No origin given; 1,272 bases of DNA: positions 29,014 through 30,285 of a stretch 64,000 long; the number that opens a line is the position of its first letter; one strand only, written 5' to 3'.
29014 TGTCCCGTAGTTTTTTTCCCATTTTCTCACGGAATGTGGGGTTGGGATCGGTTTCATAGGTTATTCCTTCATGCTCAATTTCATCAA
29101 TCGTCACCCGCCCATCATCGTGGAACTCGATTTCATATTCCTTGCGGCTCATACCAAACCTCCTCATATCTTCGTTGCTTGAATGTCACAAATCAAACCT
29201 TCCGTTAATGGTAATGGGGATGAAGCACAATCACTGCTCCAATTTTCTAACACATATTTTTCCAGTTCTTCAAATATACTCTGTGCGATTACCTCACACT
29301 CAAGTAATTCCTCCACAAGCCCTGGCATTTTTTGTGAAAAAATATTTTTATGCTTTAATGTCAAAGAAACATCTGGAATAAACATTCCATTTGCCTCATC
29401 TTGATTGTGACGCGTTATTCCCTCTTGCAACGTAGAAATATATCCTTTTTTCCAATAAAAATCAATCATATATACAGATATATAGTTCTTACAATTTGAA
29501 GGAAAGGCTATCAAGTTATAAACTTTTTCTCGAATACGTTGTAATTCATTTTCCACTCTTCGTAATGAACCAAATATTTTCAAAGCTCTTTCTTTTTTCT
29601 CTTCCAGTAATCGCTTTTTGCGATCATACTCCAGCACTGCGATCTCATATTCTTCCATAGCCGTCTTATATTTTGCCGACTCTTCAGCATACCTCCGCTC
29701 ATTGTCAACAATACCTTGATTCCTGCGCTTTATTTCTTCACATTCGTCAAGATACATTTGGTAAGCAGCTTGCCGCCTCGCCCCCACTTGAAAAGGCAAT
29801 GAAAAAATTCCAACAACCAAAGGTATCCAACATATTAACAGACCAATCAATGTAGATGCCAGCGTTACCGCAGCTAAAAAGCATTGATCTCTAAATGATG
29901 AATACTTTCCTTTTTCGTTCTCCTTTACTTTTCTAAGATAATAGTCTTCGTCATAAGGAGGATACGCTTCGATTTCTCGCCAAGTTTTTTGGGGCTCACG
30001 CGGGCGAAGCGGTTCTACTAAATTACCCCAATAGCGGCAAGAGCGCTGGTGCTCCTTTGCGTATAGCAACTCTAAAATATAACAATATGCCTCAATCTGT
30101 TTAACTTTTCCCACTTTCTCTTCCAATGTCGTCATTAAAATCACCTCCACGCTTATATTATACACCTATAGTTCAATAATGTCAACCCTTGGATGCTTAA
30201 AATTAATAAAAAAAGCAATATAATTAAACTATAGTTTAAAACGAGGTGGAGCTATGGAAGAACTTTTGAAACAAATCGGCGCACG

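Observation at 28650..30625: AT-rich cassette between two host terminators: Xre repressor + palindromic operator + two-gene operon of unassignable membrane proteins (best candidate for a novel system)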

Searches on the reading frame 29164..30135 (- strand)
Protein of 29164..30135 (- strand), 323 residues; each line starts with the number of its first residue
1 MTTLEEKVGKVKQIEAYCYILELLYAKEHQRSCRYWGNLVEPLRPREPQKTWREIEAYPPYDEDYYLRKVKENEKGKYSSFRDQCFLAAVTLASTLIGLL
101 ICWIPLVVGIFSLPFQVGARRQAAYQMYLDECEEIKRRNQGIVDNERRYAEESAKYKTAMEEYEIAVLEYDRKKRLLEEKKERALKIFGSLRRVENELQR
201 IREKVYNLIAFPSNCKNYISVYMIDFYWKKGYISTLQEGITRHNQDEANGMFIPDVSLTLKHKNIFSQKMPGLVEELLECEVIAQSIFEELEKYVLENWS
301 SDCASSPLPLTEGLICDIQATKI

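Call 4: search_protein_families(library=pfam, proteins=[window:29164-30135:-], max_evalue=1)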
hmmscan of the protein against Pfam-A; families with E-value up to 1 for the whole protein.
window:29164-30135:- (323 aa): 2 families
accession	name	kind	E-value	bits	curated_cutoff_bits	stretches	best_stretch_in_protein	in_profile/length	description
PF12761.13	End3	-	0.038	14.6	25.2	1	146-212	38-104/115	Actin cytoskeleton-regulatory complex protein END3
PF22699.1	GMIP-like_FCH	-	0.038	13.7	27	1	146-191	181-226/283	GEM-interacting protein-like, FCH domain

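Call 5: search_protein_families(library=padloc, proteins=[window:29164-30135:-], max_evalue=1)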
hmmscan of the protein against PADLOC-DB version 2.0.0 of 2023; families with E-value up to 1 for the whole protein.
window:29164-30135:- (323 aa): 1 family
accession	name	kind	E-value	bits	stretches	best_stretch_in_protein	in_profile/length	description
PDLC04561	PDC-M28C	-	0.035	10.9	1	143-221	134-209/480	-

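Call 6: search_protein_families(library=phrogs, proteins=[window:29164-30135:-], max_evalue=1)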
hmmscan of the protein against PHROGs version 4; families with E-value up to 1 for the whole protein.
window:29164-30135:- (323 aa): 3 families
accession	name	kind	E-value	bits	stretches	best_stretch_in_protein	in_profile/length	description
phrog_7229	-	DNA, RNA and nucleotide metabolism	0.051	14.4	1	166-223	94-151/172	DNA topoisomerase II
phrog_34780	-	unknown function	0.26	12.7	1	85-121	41-77/77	-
phrog_11789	-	unknown function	0.36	12.4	1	102-162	52-114/130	-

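Call 7: search_protein_families(library=ncbifam, proteins=[window:29164-30135:-], max_evalue=1)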
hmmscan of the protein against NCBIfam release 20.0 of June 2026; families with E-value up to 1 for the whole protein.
window:29164-30135:- (323 aa): 0 families

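Call 8: find_homologous_proteins(query=window:29164-30135:-, max_evalue=0.001)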
Query window:29164-30135:- (323 aa): 2 proteins with E <= 0.001 among 1571 candidates.
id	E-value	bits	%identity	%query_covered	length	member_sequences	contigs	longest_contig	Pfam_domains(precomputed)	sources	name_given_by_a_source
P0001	1.1e-214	729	100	100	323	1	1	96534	-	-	-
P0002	1.3e-105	371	54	98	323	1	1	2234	-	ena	-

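Call 10: find_encoding_contigs(protein=P0002, flank=10000)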
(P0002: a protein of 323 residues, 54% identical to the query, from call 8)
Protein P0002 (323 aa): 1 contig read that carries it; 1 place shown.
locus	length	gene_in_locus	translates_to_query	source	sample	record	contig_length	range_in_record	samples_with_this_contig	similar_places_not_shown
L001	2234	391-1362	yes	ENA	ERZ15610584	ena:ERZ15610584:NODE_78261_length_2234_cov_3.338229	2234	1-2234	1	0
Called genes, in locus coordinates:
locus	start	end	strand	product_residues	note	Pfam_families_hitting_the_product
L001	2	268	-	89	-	?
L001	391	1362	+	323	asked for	-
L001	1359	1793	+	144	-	-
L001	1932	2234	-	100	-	?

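Call 28: predict_structure(alignment_id=A1)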
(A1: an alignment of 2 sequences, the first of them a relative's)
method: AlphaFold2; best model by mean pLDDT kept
length: 323 residues; sequences in the alignment: 2
mean_pLDDT: 60.0   pTM: 0.42
mean pLDDT of the five models: 60.0, 51.5, 51.1, 48.2, 47.2
residues with pLDDT >= 90: 0; 70-90: 66; 50-70: 183; < 50: 74
segments of 3 or more residues with pLDDT < 50: 29-39, 55-61, 75-82, 108-121, 300-323
pLDDT, mean of each block of 10 residues (from residue 1): 63 68 58 40 67 47 54 50 54 54 49 44 56 61 68 76 75 65 56 65 67 67 78 82 77 61 64 67 62 53 37 43 33
secondary structure, 60 per line:
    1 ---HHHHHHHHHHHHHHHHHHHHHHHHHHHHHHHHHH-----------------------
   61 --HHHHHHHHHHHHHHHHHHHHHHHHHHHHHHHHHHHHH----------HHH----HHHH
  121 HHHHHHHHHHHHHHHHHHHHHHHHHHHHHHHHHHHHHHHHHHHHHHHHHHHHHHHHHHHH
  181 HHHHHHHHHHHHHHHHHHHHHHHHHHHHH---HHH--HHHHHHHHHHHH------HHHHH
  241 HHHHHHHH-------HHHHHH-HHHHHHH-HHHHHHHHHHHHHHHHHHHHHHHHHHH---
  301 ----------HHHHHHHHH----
elements in order: H4-37 H63-99 H117-209 H218-229 H236-248 H256-261 H263-269 H271-297 H311-319
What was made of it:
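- On PspA/IM30/ESCRT-III, considered for gpA: The model is too poor (pLDDT 60, call 28) to exclude fold similarity.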

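Call 37: find_related_loci(query=A1, collection=metagenome_contigs, flank=8000)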
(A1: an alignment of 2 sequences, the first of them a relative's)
Query A1 (323 aa) in metagenome_contigs; peptide patterns used: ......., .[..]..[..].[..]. (x = any residue, [..] = any of these).
312 stretches matched a pattern, but none encodes a relative of the query by tblastn (E <= 1e-3).

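Call 38: find_related_loci(query=A1, collection=viral_contigs, flank=8000)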
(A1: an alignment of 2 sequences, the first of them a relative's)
Query A1 (323 aa) in viral_contigs; peptide patterns used: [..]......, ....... (x = any residue, [..] = any of these).
42 stretches matched a pattern, but none encodes a relative of the query by tblastn (E <= 1e-3).

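Call 40: search_protein_representatives(alignment_id=A1)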
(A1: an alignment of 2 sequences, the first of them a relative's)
Query: 2 sequences, 328 profile positions. Proteins with E-value up to 0.001 (for the whole library): 32; up to 1e-10: 27; up to 1e-30: 8. The best 32 are listed.
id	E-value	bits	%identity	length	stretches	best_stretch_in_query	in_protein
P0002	3.9e-199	676.9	-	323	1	1-328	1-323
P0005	2.8e-42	161.3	-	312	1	1-303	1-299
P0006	8.4e-37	143.3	-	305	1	10-300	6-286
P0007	7.6e-34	133.6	-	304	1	8-302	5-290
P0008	8.6e-34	133.4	-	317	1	3-291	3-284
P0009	1.3e-32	129.5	-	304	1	8-298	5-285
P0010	4.1e-32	127.9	-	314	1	13-296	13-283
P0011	2.7e-31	125.2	-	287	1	6-253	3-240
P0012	5.9e-30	120.8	-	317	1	1-320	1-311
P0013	8.6e-30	120.3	-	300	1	11-302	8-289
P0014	3.6e-29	118.2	-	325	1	8-299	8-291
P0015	9.2e-28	113.6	-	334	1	3-294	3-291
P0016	1.1e-27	113.3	-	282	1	34-211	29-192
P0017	6.2e-25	104.3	-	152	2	57-139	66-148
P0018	4.8e-24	101.4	-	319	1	2-297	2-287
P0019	1.5e-22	96.5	-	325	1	6-195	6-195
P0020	1.0e-21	93.7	-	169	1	36-136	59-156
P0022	1.4e-18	83.4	-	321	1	2-297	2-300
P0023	4.5e-18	81.7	-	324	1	3-290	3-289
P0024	9.6e-18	80.7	-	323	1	6-296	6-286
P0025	1.4e-16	76.9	-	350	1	43-282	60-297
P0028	1.8e-14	69.9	-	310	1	6-295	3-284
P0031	5.8e-09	51.8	-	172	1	50-138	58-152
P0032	1.1e-05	41.0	-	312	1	5-269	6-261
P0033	2.4e-05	39.9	-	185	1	85-248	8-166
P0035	4.7e-04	35.7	-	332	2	171-291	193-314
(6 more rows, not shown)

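Call 41: fold_search(model_id=the predicted structure, library=pdb)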
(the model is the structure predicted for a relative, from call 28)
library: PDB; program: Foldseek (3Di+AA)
matches with E <= 10: 29; with E <= 0.001: 0
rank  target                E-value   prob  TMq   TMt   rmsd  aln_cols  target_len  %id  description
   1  6yny_B                2.6e-01  0.13  0.16  0.15  29.6       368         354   15  Cryo-EM structure of Tetrahymena thermophila mitochondrial ATP synthase - F1Fo composite dimer model (released 2020-09-30)
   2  3plt_A                9.6e-01  0.06  0.10  0.14  23.2       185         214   14  Crystal structure of Lsp1 from Saccharomyces cerevisiae (released 2011-06-22)
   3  8qb8_A                1.9e+00  0.05  0.10  0.12  23.0       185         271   12  Lsp1 in native eisosome lattice bound to plasma membrane microdomain (released 2024-07-24)
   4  3plt_B                2.6e+00  0.05  0.11  0.16  22.5       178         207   13  Crystal structure of Lsp1 from Saccharomyces cerevisiae (released 2011-06-22)
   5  8u3b_F                3.8e+00  0.01  0.10  0.08  41.9       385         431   12  Cryo-EM structure of E. coli NarL-transcription activation complex at 3.2A (released 2024-01-17)
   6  9s98_C                4.4e+00  0.03  0.10  0.16  49.7       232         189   13  CdvB2 filament - high twist, class A (released 2026-01-28)
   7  3haj_A                4.4e+00  0.03  0.10  0.11  25.9       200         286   12  Crystal structure of human PACSIN2 F-BAR domain (p212121 lattice) (released 2009-06-16)
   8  5unj_A                4.7e+00  0.04  0.12  0.16  14.4       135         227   14  Structure of Human Liver Receptor Homolog 1 in complex with PGC1a and RJW100 (released 2017-04-19)
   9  9s98_A                4.7e+00  0.04  0.11  0.18  22.2       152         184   18  CdvB2 filament - high twist, class A (released 2026-01-28)
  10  3rvf_A                5.5e+00  0.03  0.11  0.14  15.1       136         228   15  FXR with SRC1 and GSK2034 (released 2011-09-21)
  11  6s5k                  5.8e+00  0.03  0.11  0.14  15.3       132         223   11  LXRbeta ligand binding domain in complex with small molecule inhibitors (released 2019-12-18)
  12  4bne_A                5.8e+00  0.03  0.11  0.12  26.0       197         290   12  Pacsin2 Interacts with Membranes and Actin-Filaments (released 2014-05-14)
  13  4bne_B                6.1e+00  0.02  0.10  0.11  26.4       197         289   12  Pacsin2 Interacts with Membranes and Actin-Filaments (released 2014-05-14)
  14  3haj_B                6.1e+00  0.02  0.12  0.13  25.2       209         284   12  Crystal structure of human PACSIN2 F-BAR domain (p212121 lattice) (released 2009-06-16)
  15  6sue_A                6.1e+00  0.01  0.10  0.03  33.0       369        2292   14  Structure of Photorhabdus luminescens Tc holotoxin pore, Mutation TccC3-D651A (released 2019-11-06)
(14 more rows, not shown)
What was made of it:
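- On PspA/IM30/ESCRT-III, considered for gpA: The Foldseek match to CdvB2 has E = 4.4-9.8 and TM-score about 0.1 (call 41).
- Closest known: PspA/IM30/ESCRT-III and BAR-like membrane-remodelling coiled-coil proteins. Same: The top Foldseek rows include Lsp1, PACSIN and CdvB2 (call 41).
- Closest known: PspA/IM30/ESCRT-III and BAR-like membrane-remodelling coiled-coil proteins. Different: All E-values are 0.26 or higher and TM-scores 0.23 or lower, on a model with pLDDT 60 (calls 28, 41).
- The best, though non-significant, Foldseek hits are BAR/eisosome and ESCRT-III-like helical proteins (call 41).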

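Call 44: find_homologous_proteins(query=A3, max_evalue=0.001)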
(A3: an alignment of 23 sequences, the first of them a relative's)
Query A3 (23 sequences) (323 aa, profile of the alignment): 3 proteins with E <= 0.001 among 8000 candidates.
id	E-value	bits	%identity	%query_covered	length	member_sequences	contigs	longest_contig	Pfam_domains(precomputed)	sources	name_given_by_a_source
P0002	7.8e-98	345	54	98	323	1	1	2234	-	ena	-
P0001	4.9e-95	336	100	100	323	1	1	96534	-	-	-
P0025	4.4e-84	300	30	62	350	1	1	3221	-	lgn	-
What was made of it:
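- Tried and rejected: Repeating the search with the family profile added just one more, because of the candidate cap (call 44).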

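Call 45: search_solved_structures(query=A3, max_evalue=10)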
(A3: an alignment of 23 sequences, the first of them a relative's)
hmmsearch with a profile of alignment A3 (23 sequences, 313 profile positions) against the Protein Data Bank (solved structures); distinct sequences matched with E-value up to 10: 21.
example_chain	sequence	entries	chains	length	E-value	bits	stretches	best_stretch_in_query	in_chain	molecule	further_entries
4wn4_A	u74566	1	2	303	6e-06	28.7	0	201-249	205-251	Pentatricopeptide repeat protein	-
6tzl_A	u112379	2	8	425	0.0027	20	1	145-195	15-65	Surface protein adhesin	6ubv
6e36_A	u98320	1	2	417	0.0031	19.8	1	145-195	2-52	Probable cell-surface antigen I/II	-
3iox_A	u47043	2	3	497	0.0035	19.7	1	131-195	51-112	AgI/II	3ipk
5lo2_A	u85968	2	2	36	0.55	12.4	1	141-161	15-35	PPaTyr | PPaOMe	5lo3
5uqz_A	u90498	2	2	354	0.63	12.2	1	142-176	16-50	Glucan-binding protein C, GbpC | Glucan-binding protein C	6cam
7dkl_A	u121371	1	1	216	0.64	12.2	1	207-255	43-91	DEP domain-containing mTOR-interacting protein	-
7ped_B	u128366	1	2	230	0.79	11.9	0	207-255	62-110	DEP domain-containing mTOR-interacting protein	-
2d3e_A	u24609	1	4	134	0.98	11.6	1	130-202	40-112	General control protein GCN4 and Tropomyosin 1 alpha chain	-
8f39_Y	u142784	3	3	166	1.1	11.4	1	218-289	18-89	ATP synthase subunit 5, mitochondrial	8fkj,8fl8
7c4o_A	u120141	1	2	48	1.4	11.1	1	250-290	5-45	Transcription factor HES-1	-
8f29_Y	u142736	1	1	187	1.4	11.1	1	218-289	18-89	ATP synthase subunit 5, mitochondrial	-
6b8h_O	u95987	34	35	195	1.5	11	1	218-289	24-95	ATP synthase subunit 5, mitochondrial | ATP synthase subunit 5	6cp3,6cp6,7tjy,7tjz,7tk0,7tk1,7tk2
8oyd_A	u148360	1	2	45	2.4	10.3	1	78-108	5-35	BDNF/NT-3 growth factors receptor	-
6kos_A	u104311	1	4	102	3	10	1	233-288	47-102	SUWA (Super WA20)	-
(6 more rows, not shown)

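Call 46: search_protein_families(library=pfam, alignment_id=A3, max_evalue=0.1)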
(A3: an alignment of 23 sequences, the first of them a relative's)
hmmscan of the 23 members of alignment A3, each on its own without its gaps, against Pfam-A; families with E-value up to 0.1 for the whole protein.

A. member 1, P0001 (323 aa): 2 families
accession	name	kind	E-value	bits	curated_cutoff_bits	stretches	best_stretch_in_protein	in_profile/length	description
PF12761.13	End3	-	0.038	14.6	25.2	1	146-212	38-104/115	Actin cytoskeleton-regulatory complex protein END3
PF22699.1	GMIP-like_FCH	-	0.038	13.7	27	1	146-191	181-226/283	GEM-interacting protein-like, FCH domain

B. families by the number of members that match (of 23 scanned): 37 families (the first 25 are shown)
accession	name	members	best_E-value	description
PF23067.1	MG280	2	0.0011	Uncharacterised protein MG280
PF04791.21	LMBR1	2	0.0014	LMBR1-like membrane protein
PF07464.16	ApoLp-III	1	0.00016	Apolipophorin-III precursor (apoLp-III)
PF06295.17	ZapG-like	1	0.00062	Z-ring associated protein G-like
PF11559.13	ADIP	1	0.0019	Afadin- and alpha -actinin-Binding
PF15742.10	DUF4686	1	0.006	Domain of unknown function (DUF4686)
PF08742.16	C8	1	0.0078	C8 domain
PF06133.16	Com_YlbF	1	0.011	Control of competence regulator ComK, YlbF/YmcA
PF10112.14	Halogen_Hydrol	1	0.012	5-bromo-4-chloroindolyl phosphate hydrolysis protein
PF01031.25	Dynamin_M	1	0.013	Dynamin central region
PF21924.1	XRCC4_CC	1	0.014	XRCC4 coiled-coil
PF20492.3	ERM_helical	1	0.016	Ezrin/radixin/moesin, alpha-helical domain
PF24760.1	TPR_IF140_C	1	0.017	IF140 C-terminal TPR domain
PF13644.11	DKNYY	1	0.018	DKNYY family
PF03733.18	YccF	1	0.02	Inner membrane component domain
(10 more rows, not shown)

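Call 47: find_encoding_contigs(protein=P0025, flank=10000)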
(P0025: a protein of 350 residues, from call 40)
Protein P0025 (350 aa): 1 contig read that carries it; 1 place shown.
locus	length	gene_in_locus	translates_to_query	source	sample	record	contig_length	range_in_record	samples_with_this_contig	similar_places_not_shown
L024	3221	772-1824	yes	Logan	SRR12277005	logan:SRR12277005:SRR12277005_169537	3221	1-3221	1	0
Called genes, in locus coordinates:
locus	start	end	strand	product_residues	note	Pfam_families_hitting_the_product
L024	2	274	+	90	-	?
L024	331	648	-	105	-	PF13560:HTH_31 (weak), PF12844:HTH_19, PF01381:HTH_3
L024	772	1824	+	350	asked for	-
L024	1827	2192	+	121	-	-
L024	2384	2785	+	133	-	-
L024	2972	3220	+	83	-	?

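Call 48: find_encoding_contigs(protein=P0005, flank=10000)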
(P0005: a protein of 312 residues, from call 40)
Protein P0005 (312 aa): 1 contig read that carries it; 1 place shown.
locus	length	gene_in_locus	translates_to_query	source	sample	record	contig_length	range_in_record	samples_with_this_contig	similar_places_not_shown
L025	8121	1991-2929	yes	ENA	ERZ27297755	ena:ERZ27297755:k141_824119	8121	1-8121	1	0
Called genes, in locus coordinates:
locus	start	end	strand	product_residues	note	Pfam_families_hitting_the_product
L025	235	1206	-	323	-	PF00056:Ldh_1_N, PF02866:Ldh_1_C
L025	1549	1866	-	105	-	PF12844:HTH_19, PF01381:HTH_3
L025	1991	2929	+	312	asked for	-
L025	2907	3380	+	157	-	-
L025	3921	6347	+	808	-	PF01841:Transglut_core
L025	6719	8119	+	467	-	?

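Call 49: list_cluster_members(proteins=[P0005, P0006, P0007, P0008, P0009, P0010, P0012, P0014, P0015, P0016])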
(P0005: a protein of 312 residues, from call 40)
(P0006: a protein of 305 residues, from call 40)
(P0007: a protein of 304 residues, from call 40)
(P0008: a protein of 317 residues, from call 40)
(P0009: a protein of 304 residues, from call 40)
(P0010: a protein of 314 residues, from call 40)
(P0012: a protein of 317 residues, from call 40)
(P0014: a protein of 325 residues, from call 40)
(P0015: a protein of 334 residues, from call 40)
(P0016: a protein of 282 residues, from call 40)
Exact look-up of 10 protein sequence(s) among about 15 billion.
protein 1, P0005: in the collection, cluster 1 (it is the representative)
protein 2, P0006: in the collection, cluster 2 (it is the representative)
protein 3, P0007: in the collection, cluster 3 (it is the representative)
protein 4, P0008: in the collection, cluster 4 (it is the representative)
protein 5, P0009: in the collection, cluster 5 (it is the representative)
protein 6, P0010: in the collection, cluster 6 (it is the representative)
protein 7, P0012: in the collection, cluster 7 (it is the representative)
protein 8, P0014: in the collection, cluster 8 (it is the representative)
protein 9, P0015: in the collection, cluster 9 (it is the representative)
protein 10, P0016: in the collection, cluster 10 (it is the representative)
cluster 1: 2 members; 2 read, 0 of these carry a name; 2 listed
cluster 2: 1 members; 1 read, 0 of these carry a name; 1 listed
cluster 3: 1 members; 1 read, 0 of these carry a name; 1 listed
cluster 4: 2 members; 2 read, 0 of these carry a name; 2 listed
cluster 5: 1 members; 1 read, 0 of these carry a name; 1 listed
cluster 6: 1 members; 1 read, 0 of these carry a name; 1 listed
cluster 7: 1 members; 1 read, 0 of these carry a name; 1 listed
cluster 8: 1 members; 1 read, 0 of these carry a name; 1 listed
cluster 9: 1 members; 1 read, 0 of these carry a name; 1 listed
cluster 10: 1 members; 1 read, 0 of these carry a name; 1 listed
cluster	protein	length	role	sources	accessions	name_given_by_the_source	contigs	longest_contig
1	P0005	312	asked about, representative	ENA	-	-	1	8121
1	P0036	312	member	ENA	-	-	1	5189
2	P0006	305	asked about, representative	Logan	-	-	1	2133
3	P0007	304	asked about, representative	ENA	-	-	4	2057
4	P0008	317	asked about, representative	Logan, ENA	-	-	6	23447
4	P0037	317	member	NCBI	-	-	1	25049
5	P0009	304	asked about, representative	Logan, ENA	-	-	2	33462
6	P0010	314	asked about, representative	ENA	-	-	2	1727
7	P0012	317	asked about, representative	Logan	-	-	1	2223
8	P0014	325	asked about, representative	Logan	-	-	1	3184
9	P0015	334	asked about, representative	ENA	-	-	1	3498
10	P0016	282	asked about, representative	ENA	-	-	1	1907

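Call 50: find_encoding_contigs(protein=P0008, flank=10000, max_places=4)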
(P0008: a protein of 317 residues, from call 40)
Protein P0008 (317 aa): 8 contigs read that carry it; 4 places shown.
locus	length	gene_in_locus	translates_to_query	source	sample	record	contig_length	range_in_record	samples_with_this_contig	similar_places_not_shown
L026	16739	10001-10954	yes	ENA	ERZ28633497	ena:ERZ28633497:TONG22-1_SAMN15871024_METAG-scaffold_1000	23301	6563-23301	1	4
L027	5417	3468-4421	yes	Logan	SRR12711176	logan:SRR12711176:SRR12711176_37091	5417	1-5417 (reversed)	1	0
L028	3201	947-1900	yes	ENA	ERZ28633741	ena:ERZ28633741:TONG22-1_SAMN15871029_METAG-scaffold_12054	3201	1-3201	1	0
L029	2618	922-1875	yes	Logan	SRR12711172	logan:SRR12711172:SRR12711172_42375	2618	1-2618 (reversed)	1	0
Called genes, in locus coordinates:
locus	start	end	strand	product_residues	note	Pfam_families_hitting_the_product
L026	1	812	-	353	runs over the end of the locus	PF00155:Aminotran_1_2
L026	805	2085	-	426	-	PF00815:Histidinol_dh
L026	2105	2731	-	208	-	PF01634:HisG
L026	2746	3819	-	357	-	PF13393:tRNA-synt_His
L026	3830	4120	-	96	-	PF01371:Trp_repressor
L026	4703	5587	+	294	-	PF00701:DHDPS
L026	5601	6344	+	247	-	PF01113:DapB_N, PF05173:DapB_C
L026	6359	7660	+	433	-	PF00278:Orn_DAP_Arg_deC, PF02784:Orn_Arg_deC_N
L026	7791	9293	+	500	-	PF07613:DUF1576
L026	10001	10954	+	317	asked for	-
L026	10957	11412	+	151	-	-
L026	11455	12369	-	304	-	PF04204:HTS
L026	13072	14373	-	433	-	PF01053:Cys_Met_Meta_PP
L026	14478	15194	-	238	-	PF06541:ABC_trans_CmpB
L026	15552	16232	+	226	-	PF13472:Lipase_GDSL_2 (faint)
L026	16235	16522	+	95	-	PF03992:ABM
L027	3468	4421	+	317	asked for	-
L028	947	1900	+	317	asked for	-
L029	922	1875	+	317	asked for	-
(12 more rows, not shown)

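Call 51: find_encoding_contigs(protein=P0009, flank=10000, max_places=3)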
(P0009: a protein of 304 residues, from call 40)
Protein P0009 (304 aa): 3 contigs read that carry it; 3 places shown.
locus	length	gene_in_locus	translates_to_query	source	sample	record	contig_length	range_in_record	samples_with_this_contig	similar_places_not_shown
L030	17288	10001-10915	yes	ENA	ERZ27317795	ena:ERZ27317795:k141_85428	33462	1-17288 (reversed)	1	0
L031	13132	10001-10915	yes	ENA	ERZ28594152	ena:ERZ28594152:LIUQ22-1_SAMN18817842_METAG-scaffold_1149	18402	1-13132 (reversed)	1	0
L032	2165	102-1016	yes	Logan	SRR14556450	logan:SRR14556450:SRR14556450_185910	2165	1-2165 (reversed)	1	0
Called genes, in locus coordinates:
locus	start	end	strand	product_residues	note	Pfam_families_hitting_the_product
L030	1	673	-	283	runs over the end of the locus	PF10609:ParA, PF13614:AAA_31 (faint), PF01656:CbiA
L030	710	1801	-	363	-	-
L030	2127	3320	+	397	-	-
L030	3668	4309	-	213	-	-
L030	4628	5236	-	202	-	-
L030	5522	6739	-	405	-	PF07690:MFS_1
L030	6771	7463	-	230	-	PF08713:DNA_alkylation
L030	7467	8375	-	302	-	PF02811:PHP (faint)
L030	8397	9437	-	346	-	-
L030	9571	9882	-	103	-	PF13560:HTH_31 (weak), PF12844:HTH_19, PF01381:HTH_3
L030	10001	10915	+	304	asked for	-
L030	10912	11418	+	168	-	-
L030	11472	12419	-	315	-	PF00389:2-Hacid_dh, PF02826:2-Hacid_dh_C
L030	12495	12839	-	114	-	-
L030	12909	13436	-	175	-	PF00160:Pro_isomerase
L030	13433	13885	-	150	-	PF00636:Ribonuclease_3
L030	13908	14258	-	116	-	-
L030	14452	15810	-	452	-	PF05167:DUF711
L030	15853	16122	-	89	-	PF01842:ACT, PF13740:ACT_6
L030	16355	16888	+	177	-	-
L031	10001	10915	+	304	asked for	-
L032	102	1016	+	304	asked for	-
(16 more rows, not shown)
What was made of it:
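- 29159..29164 (-): AGGAGG ribosome-binding site of gpB. It overlaps the last base of the gpA stop codon, which implies translational coupling. The start and stop codons overlap in L001, L025 and L030 (calls 10, 48, 51).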
